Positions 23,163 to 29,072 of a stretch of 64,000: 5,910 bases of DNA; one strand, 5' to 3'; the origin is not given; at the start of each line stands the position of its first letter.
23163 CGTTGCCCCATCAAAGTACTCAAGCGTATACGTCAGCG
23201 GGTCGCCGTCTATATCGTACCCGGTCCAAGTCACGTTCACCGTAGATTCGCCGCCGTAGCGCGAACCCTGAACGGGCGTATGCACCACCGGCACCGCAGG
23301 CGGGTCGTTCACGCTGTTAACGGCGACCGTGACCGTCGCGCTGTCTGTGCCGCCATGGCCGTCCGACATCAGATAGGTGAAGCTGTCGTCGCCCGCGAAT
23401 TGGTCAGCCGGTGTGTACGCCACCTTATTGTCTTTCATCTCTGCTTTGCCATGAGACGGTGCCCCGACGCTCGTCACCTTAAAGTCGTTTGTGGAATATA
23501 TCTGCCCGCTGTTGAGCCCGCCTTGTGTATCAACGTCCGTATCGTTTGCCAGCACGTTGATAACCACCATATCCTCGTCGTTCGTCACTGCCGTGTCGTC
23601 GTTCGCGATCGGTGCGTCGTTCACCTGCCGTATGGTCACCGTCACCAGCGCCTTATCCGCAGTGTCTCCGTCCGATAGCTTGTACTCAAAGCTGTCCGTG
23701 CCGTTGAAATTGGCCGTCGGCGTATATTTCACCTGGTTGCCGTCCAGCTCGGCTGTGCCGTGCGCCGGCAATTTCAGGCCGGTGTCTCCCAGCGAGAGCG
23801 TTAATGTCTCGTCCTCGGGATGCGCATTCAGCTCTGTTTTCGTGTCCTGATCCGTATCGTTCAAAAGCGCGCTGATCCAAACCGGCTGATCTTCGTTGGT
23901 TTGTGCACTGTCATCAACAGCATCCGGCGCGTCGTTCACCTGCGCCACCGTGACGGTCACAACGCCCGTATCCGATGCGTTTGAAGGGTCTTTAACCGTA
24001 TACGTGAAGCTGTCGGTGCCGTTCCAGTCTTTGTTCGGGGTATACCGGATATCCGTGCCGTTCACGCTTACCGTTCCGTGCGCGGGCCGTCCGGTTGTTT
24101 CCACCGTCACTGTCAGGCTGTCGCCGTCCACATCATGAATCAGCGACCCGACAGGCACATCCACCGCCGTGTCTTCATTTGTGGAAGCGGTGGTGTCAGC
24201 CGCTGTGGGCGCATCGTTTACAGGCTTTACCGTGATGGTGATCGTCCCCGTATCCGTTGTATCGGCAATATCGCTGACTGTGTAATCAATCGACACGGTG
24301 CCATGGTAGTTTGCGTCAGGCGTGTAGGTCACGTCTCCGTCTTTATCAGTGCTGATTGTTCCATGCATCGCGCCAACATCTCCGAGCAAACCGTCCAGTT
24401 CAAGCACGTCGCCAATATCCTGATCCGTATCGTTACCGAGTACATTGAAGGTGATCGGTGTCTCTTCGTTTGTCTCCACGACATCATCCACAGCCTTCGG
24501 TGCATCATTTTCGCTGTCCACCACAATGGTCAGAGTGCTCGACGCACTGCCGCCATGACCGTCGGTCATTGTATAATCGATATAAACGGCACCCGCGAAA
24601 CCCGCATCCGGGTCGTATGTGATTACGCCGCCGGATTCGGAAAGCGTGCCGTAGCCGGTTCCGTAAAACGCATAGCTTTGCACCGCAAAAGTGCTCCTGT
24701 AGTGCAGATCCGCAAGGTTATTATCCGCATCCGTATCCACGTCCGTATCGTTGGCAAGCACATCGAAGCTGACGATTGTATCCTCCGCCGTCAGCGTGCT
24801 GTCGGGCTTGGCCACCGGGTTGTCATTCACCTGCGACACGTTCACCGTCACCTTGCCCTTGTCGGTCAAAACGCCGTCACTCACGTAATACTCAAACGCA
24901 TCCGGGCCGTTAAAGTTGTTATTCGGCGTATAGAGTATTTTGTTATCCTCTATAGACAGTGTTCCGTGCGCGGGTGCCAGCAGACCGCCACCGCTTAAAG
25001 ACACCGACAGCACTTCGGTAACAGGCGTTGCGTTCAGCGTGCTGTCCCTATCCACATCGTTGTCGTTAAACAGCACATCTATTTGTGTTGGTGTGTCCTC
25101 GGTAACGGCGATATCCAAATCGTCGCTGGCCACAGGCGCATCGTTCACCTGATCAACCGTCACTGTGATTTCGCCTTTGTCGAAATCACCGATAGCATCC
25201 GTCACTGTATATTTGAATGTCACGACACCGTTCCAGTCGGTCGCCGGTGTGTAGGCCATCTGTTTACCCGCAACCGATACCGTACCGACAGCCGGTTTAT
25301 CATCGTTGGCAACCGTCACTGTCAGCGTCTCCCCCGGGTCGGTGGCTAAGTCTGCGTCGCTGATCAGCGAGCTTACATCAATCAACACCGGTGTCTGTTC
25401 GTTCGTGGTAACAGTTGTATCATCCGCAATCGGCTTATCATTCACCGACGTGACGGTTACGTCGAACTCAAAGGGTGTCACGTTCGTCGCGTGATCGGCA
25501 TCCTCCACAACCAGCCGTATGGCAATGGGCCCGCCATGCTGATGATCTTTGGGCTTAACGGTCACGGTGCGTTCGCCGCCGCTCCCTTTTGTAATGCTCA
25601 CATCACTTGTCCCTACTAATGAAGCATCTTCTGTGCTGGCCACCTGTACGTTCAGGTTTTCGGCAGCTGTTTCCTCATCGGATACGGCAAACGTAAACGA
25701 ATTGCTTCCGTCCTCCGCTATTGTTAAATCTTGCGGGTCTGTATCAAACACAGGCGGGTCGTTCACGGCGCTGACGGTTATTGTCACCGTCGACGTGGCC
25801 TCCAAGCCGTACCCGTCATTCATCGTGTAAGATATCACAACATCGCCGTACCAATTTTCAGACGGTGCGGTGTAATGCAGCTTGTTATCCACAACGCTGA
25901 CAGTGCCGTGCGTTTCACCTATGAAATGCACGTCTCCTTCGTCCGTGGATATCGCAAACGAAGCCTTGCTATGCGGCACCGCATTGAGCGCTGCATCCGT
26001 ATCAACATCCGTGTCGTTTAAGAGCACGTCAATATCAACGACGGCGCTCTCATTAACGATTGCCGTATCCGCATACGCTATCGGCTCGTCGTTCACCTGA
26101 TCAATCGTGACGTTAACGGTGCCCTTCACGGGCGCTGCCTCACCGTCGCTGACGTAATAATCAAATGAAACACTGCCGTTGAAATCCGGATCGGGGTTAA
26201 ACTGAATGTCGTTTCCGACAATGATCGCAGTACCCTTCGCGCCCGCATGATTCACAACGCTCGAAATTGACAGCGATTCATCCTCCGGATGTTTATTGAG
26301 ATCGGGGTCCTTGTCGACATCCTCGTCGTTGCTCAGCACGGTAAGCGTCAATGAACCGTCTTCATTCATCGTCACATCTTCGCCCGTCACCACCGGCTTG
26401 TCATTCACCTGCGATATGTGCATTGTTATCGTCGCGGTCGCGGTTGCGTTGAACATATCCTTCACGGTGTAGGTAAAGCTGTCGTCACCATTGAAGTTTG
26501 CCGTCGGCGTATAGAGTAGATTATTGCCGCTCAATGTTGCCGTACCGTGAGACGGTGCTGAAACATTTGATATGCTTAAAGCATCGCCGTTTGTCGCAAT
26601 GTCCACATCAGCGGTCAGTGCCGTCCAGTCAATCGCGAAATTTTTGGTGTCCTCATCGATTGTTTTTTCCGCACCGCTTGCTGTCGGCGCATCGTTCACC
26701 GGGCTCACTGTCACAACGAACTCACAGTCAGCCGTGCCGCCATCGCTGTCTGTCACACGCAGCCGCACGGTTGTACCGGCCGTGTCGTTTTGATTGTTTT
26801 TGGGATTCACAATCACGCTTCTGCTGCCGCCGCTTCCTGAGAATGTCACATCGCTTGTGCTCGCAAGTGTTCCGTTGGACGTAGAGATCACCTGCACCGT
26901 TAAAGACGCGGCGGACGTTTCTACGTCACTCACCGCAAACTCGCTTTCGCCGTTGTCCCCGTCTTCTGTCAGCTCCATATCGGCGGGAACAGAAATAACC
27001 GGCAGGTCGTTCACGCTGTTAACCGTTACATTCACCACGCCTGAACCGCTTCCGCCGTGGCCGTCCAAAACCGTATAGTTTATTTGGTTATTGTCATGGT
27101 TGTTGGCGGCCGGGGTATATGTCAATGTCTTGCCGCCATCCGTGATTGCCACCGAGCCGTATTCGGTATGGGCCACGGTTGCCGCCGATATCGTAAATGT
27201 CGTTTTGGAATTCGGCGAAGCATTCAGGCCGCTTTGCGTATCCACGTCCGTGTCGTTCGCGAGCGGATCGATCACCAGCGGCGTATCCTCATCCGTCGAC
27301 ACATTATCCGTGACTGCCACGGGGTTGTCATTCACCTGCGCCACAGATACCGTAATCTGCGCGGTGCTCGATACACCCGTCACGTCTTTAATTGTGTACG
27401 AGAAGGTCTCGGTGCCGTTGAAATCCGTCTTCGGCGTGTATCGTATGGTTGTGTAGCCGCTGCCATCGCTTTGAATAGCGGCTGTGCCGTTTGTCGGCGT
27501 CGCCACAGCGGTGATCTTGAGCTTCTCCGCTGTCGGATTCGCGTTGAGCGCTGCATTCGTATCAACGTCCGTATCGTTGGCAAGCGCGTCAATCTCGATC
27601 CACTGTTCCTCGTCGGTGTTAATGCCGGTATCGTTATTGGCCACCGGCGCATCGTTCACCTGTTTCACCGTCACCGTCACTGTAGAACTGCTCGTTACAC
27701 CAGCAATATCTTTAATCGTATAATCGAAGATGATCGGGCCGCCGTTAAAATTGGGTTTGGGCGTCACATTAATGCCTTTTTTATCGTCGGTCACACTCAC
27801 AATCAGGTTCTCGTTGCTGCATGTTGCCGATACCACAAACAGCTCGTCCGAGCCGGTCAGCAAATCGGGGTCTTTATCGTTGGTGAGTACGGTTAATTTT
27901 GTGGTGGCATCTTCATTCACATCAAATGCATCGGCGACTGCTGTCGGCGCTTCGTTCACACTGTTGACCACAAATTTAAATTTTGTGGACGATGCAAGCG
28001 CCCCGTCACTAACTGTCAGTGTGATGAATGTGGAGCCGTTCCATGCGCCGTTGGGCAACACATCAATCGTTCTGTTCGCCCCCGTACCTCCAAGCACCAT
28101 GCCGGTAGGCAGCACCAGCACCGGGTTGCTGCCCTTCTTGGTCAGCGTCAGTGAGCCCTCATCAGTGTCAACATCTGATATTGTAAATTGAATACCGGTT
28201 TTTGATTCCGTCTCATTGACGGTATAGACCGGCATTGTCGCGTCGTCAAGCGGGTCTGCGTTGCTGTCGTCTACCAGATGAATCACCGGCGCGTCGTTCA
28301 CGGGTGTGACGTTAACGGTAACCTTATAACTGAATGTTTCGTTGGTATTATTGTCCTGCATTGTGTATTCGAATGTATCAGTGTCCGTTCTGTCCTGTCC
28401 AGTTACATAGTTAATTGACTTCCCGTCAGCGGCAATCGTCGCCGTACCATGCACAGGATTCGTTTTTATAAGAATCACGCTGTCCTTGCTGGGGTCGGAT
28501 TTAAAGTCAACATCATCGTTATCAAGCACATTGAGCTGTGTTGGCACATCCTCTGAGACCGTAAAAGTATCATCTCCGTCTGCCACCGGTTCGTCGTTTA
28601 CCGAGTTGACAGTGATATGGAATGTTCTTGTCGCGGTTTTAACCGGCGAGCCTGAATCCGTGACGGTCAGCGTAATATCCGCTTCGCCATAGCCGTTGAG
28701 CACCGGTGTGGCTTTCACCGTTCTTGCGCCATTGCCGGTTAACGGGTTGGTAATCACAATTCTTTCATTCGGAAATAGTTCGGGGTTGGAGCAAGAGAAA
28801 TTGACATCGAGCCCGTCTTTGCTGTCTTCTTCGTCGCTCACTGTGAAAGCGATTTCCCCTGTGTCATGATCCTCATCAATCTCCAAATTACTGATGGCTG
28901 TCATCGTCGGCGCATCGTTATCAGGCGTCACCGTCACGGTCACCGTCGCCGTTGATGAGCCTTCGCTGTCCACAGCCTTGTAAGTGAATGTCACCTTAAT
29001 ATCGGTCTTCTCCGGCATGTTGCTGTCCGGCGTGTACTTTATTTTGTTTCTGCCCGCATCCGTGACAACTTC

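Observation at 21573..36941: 5,122-aa single-ORF surface protein occupying a quarter of the window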

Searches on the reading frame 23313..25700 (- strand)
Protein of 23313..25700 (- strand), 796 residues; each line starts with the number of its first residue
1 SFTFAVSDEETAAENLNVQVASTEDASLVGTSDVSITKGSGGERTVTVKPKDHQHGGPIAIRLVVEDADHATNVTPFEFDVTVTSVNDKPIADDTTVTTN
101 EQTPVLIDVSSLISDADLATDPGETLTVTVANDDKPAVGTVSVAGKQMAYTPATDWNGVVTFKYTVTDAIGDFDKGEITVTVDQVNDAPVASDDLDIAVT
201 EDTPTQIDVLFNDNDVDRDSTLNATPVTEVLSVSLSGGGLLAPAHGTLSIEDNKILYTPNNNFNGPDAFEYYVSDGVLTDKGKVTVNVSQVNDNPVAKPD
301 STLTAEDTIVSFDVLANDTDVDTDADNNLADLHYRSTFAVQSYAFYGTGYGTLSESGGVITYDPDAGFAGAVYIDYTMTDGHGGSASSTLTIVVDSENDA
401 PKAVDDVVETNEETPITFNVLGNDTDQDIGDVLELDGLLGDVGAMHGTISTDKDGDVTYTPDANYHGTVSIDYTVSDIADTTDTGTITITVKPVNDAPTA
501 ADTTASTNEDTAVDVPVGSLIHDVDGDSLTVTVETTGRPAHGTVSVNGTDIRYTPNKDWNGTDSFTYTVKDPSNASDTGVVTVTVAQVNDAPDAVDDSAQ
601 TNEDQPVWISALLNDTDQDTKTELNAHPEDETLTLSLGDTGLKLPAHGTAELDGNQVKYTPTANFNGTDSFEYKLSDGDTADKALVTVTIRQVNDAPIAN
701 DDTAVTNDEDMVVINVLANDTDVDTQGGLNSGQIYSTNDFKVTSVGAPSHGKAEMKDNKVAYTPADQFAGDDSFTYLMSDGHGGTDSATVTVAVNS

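Call 20: search_solved_structures(query=window:23313-25700:-, max_evalue=0.01)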
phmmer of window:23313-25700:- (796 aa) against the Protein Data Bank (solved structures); distinct sequences matched with E-value up to 0.01: 0.

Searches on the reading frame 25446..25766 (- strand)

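Call 13: search_protein_families(library=pfam, proteins=[window:25446-25766:-], max_evalue=10)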
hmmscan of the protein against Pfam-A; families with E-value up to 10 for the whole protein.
seq(107 aa): 2 families
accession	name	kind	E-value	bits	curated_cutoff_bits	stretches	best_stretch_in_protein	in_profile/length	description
PF17963.7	Big_9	-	0.002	19.4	23.6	1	2-95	1-82/89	Bacterial Ig domain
PF11614.14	FixG_C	-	0.0093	16.6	25.6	1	20-97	29-112/119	IG-like fold at C-terminal of FixG, putative oxidoreductase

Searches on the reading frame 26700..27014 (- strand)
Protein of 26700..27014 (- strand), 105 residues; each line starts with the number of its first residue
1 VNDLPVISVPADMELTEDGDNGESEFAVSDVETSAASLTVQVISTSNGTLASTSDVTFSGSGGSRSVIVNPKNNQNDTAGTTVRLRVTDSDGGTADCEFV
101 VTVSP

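Call 13: search_protein_families(library=pfam, proteins=[window:26700-27014:-], max_evalue=10)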
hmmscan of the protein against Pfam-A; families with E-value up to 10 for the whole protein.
seq(105 aa): 5 families
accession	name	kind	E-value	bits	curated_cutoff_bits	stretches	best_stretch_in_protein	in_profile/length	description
PF00630.25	Filamin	-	0.037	15.3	26.9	1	36-103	23-72/93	Filamin/ABP280 repeat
PF02494.22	HYR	-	0.062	14.1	21.7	1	61-103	38-81/81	HYR domain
PF24388.1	Permuted_GreAB-C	-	0.083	13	27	1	69-95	21-49/54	Permuted GreAB-C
PF23926.2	LtfC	-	0.21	12.6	27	1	78-100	29-52/100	LtfC-like, beta-sandwich domain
PF17803.7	Cadherin_4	-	0.44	11.5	25.1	1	1-59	10-70/71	Bacterial cadherin-like domain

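Call 28: search_solved_structures(query=A2, max_evalue=1, show_alignments=2)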
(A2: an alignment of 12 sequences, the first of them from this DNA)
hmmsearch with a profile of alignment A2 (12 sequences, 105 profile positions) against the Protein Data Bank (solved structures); distinct sequences matched with E-value up to 1: 13.
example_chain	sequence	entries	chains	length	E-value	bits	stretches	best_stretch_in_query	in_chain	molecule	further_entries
6dms_A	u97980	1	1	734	0.017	18.5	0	63-104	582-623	Alpha-1,4-endofucoidanase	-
6dlh_A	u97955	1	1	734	0.017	18.5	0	63-104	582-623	Alpha-1,4-endofucoidanase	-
2y72_A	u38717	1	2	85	0.18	15.2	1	78-104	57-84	COLLAGENASE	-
4jrw_A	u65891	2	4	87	0.19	15.2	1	78-104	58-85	Collagenase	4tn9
4aqo_A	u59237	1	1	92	0.19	15.2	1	78-104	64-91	COLLAGENASE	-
8cxj_D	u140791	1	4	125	0.28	14.6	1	4-104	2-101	Surface protein R28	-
6dns_A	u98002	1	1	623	0.52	13.8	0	63-103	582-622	Alpha-1,4-endofucoidanase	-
5kc2_C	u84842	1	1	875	0.61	13.6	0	24-60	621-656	Phosphatidylinositol 3-kinase VPS34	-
5dfz_C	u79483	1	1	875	0.61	13.5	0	24-60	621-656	Phosphatidylinositol 3-kinase VPS34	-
1k5j_A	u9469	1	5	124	0.65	13.5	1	13-66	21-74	Nucleoplasmin Core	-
2vtx_A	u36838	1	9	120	0.92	13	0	13-65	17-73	NPM-A PROTEIN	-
7tni_A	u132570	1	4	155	0.95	12.9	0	50-104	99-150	Cadherin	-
3n1h_A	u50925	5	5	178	1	12.9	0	63-104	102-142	StWhy2 | protein StWhy2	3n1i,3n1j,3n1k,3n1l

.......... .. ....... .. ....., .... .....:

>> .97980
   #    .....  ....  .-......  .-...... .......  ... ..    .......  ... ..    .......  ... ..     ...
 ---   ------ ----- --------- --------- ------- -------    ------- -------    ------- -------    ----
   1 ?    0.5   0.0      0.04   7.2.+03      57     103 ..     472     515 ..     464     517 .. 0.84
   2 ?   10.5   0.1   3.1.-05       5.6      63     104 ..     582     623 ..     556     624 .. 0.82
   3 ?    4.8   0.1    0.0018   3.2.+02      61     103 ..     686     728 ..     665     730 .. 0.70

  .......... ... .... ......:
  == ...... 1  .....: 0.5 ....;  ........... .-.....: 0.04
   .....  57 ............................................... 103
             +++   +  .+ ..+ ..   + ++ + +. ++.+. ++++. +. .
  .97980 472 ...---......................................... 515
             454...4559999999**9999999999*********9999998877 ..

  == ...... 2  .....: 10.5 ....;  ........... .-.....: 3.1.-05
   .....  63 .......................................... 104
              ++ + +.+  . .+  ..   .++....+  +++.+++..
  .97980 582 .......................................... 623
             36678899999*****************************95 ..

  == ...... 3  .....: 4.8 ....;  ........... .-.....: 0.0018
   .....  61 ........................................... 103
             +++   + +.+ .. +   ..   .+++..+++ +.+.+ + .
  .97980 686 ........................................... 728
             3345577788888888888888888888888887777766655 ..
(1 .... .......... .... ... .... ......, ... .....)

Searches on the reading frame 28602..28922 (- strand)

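Call 13: search_protein_families(library=pfam, proteins=[window:28602-28922:-], max_evalue=10)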
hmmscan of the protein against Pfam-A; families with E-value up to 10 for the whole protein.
seq(107 aa): 3 families
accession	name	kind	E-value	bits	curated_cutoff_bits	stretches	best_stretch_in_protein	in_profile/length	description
PF17963.7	Big_9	-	0.00019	22.7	23.6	1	2-100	1-87/89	Bacterial Ig domain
PF17892.7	Cadherin_5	-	0.0061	16.8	26.5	1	61-104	55-98/98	Cadherin-like domain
PF03100.22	CcmE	-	0.014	16.2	24.6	1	14-75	32-89/99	CcmE domain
